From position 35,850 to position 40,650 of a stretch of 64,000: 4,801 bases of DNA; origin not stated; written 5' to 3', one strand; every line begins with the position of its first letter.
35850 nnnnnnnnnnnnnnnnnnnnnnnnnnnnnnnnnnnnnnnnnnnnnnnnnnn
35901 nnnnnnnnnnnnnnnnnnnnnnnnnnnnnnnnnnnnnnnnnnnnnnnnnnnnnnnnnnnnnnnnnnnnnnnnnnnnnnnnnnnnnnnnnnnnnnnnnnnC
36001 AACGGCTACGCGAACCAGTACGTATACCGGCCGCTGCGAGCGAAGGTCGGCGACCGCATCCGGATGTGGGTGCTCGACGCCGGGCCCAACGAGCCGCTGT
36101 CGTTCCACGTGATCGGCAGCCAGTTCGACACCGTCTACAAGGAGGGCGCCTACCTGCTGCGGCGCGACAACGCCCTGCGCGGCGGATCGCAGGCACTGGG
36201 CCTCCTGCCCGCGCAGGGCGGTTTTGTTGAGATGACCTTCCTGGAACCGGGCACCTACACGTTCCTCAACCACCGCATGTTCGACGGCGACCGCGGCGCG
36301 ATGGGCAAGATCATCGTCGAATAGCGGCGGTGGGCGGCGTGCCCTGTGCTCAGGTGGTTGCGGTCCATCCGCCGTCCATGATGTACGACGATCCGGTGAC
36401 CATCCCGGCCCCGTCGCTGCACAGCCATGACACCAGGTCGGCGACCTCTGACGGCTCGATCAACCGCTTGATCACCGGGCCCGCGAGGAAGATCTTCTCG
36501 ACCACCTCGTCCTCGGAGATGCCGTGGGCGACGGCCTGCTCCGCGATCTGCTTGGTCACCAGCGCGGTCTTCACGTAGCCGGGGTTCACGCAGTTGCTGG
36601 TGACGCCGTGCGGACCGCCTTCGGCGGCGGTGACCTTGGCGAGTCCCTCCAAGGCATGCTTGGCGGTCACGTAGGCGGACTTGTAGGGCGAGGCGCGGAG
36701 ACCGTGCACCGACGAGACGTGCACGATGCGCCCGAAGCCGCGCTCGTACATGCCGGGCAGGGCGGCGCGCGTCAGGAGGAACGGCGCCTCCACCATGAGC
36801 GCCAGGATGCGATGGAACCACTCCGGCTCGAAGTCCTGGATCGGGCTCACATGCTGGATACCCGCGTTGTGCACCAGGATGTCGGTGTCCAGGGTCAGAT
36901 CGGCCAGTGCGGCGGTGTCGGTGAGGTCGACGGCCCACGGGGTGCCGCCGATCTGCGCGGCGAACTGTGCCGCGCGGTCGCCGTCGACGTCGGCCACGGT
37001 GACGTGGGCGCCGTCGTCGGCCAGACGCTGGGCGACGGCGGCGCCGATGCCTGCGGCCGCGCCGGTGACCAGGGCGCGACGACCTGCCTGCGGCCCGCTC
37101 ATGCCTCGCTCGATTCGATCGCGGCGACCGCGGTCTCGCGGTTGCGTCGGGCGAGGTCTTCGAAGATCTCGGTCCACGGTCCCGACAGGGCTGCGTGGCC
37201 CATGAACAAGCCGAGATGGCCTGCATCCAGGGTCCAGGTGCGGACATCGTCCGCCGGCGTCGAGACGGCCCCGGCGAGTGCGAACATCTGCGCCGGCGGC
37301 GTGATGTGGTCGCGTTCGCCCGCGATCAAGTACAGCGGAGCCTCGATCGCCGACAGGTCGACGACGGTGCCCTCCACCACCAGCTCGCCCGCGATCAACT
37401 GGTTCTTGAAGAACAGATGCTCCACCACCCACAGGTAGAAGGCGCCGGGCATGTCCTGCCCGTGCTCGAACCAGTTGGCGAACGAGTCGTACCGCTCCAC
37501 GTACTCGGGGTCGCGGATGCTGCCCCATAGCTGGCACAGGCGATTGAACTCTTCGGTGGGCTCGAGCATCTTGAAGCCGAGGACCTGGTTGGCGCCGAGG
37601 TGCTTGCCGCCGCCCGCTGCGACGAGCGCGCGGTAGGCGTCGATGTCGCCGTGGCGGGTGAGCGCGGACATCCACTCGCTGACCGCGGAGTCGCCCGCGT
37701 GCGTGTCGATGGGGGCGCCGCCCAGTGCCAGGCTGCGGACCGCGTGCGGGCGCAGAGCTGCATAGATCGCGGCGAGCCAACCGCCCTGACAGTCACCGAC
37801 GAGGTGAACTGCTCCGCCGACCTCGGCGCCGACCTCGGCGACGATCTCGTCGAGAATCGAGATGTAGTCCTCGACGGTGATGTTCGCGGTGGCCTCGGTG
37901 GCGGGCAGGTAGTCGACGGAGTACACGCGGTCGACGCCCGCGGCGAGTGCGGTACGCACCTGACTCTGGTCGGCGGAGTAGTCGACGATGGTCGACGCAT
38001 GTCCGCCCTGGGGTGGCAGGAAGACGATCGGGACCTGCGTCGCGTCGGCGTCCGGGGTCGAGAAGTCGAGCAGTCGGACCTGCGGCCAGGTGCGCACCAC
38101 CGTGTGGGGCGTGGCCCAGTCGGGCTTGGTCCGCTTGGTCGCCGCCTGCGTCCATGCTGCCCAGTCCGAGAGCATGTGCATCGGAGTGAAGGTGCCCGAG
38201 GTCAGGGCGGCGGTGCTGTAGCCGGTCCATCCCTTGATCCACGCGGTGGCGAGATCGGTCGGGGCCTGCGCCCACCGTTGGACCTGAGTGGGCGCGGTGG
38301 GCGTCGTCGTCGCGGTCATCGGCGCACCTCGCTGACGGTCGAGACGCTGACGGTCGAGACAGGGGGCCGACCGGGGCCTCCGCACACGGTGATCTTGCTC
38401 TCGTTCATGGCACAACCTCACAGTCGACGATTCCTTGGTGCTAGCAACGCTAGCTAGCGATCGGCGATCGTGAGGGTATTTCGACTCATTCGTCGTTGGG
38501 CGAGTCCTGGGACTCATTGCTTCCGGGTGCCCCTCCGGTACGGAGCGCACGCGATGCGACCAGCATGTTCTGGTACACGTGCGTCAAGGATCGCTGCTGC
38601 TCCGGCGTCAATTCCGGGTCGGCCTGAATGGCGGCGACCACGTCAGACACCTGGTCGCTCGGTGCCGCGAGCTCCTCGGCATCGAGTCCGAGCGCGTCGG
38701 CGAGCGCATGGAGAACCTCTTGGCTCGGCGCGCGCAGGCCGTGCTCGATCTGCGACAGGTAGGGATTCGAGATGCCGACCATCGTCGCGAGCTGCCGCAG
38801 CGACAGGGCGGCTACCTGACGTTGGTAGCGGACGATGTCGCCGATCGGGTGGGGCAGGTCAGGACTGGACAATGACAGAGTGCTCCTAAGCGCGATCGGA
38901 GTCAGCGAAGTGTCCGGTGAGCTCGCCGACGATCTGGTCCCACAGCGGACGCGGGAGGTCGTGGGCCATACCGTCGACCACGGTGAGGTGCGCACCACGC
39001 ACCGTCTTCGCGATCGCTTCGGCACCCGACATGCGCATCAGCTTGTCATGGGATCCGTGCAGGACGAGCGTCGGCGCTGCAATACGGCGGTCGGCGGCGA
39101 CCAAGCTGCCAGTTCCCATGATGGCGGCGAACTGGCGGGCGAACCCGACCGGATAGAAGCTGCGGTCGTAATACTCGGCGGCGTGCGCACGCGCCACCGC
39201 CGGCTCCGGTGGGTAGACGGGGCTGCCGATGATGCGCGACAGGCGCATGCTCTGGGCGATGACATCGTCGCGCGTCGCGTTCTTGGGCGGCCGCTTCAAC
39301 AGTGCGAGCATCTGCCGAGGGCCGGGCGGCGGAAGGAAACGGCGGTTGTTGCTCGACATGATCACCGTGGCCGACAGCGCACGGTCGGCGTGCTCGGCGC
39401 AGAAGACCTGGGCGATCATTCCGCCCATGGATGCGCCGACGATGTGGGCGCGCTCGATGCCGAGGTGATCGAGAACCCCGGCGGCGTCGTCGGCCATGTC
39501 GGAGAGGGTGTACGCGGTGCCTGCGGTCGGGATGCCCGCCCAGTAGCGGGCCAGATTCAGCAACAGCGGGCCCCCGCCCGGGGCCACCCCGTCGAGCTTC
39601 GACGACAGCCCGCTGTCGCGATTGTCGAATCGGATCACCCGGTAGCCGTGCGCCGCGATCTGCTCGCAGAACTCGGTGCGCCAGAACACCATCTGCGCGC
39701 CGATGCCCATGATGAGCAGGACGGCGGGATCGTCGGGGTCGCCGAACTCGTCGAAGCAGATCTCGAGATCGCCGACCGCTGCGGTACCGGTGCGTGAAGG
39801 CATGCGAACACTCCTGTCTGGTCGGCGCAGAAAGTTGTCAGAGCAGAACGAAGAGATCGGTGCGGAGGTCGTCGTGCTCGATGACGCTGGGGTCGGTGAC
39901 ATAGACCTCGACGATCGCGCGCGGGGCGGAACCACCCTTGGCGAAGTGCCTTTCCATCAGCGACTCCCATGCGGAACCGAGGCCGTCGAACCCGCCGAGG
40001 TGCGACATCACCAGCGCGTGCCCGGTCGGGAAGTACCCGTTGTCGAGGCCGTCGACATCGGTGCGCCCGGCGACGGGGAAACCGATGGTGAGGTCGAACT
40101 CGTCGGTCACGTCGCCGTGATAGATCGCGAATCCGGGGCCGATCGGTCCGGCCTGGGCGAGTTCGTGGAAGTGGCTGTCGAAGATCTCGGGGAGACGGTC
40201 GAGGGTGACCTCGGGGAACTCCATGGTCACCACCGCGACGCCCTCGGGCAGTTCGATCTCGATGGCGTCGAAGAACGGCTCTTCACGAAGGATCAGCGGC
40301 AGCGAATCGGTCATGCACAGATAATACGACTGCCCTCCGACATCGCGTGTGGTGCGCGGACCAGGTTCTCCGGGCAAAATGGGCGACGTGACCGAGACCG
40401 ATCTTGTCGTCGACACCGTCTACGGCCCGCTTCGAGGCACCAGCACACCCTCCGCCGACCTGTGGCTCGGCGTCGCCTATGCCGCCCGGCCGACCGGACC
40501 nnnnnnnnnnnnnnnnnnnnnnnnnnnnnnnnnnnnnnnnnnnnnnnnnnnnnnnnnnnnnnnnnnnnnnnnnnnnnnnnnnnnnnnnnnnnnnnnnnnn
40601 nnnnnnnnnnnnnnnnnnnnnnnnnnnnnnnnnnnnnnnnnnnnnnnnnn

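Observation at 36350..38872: Second MLDSR-like regulator heading a PHA-type enzyme and 3-hydroxybutyrate dehydrogenase: a possible storage-carbon regulon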

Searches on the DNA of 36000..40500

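Call 73: search_rna_families(source=window, start=36000, end=40500, threshold=evalue, max_evalue=1)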
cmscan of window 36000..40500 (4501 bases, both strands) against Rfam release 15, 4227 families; matches with E-value up to 1: 3.
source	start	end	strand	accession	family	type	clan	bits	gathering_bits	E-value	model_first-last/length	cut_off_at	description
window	37000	37051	+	RF04114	MIR4374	Gene; miRNA;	-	21.9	105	0.32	1-119/119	no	MIR4374 microRNA precursor family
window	37095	37133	+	RF01249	snR190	Gene; snRNA; snoRNA; CD-box;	CL00044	17.3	40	0.99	21-59/198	no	Small nucleolar RNA snR190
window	39399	39504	-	RF02850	Ysr276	Gene; antisense;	-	14.4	100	0.6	1-195/195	no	Yersinia sRNA 276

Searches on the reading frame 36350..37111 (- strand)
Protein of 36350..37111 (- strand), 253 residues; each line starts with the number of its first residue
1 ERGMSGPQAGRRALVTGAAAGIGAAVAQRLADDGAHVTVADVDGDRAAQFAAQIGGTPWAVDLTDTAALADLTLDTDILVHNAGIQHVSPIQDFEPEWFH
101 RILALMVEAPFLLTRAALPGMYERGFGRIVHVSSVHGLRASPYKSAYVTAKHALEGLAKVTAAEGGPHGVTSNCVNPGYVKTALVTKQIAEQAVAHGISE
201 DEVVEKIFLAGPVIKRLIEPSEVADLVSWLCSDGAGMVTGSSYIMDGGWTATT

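Call 3: search_protein_families(library=pfam, proteins=[window:36350-37111:-], max_evalue=0.01)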
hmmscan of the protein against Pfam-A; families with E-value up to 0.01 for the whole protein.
window:36350-37111:- (253 aa): 8 families
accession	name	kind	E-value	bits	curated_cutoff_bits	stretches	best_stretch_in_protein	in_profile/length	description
PF13561.12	adh_short_C2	-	9.6e-48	163.3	27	1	17-250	1-236/236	Enoyl-(Acyl carrier protein) reductase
PF00106.31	adh_short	-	3.5e-44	151.1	26.6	1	13-190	3-192/195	short chain dehydrogenase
PF01370.27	Epimerase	-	2.3e-08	34.2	20.9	1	13-176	1-171/240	NAD dependent epimerase/dehydratase family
PF08659.16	KR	-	8.7e-08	32.7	22.6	1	14-167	4-169/180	KR domain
PF13460.12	NAD_binding_10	-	2.5e-06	27.9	27.2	1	17-145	1-109/184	NAD(P)H-binding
PF03435.24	Sacchrp_dh_NADP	-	0.0005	20.8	25.1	1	14-83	2-76/129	Saccharopine dehydrogenase NADP binding domain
PF02882.25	THF_DHG_CYH_C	-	0.0057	16.4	27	0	9-48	35-74/160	Tetrahydrofolate dehydrogenase/cyclohydrolase, NAD(P)-binding domain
PF01073.25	3Beta_HSD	-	0.0085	15.6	22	0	14-90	1-81/280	3-beta hydroxysteroid dehydrogenase/isomerase family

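Call 14: search_protein_families(library=ncbifam, proteins=[window:36350-37111:-], max_evalue=0.01)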
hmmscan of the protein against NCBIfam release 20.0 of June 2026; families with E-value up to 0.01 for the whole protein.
window:36350-37111:- (253 aa): 231 families (the best 25 are shown)
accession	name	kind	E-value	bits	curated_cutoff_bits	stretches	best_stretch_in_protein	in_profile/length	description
TIGR01963.1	PHB_DH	subfamily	9.4e-87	290.5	307.05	1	11-251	2-254/255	3-hydroxybutyrate dehydrogenase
NF009093.0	PRK12429.1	subfamily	1.1e-78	264.1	258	1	10-251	5-258/259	3-hydroxybutyrate dehydrogenase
NF009931.0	PRK13394.1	subfamily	8.5e-67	225.4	340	1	9-251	6-261/262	3-hydroxybutyrate dehydrogenase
NF005559.1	PRK07231.1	subfamily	7.9e-50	169.7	215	1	9-250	3-248/249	glucose 1-dehydrogenase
NF009466.0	PRK12826.1-2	subfamily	3.4e-46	157.7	222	1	11-250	4-245/248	3-oxoacyl-ACP reductase FabG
TIGR03971.1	SDR_subfam_1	subfamily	2e-42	145.4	300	2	76-251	93-270/271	mycofactocin-coupled SDR family oxidoreductase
NF052558.1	MBtsdlDhBudC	equivalog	5.9e-41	140.7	270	1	11-252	4-244/250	meso-2,3-butanediol dehydrogenase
NF004198.0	PRK05653.1-3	equivalog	6e-41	140.5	296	1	9-248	6-245/248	3-oxoacyl-ACP reductase FabG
NF004791.0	PRK06138.1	equivalog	1.1e-40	139.6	312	1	10-251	5-251/252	SDR family oxidoreductase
NF047923.1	pyridox_DH_SDR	equivalog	1.9e-40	138.9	325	1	9-250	2-241/243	pyridoxal 4-dehydrogenase, SDR-type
NF047420.2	EF_P_mod_YmfI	equivalog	2e-40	139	238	1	13-249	2-235/236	elongation factor P 5-aminopentanone reductase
TIGR01829.1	AcAcCoA_reduct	subfamily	7.7e-40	137.1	302.1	1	12-249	2-240/242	acetoacetyl-CoA reductase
TIGR02415.1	23BDH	subfamily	1.1e-39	136.4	304.35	1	12-249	2-251/254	acetoin reductase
NF005067.0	PRK06484.1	equivalog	1.2e-39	136.3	713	1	8-251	7-253/524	short chain dehydrogenase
NF004778.0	PRK06124.1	equivalog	2.8e-39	135.1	303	1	9-251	10-254/256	SDR family oxidoreductase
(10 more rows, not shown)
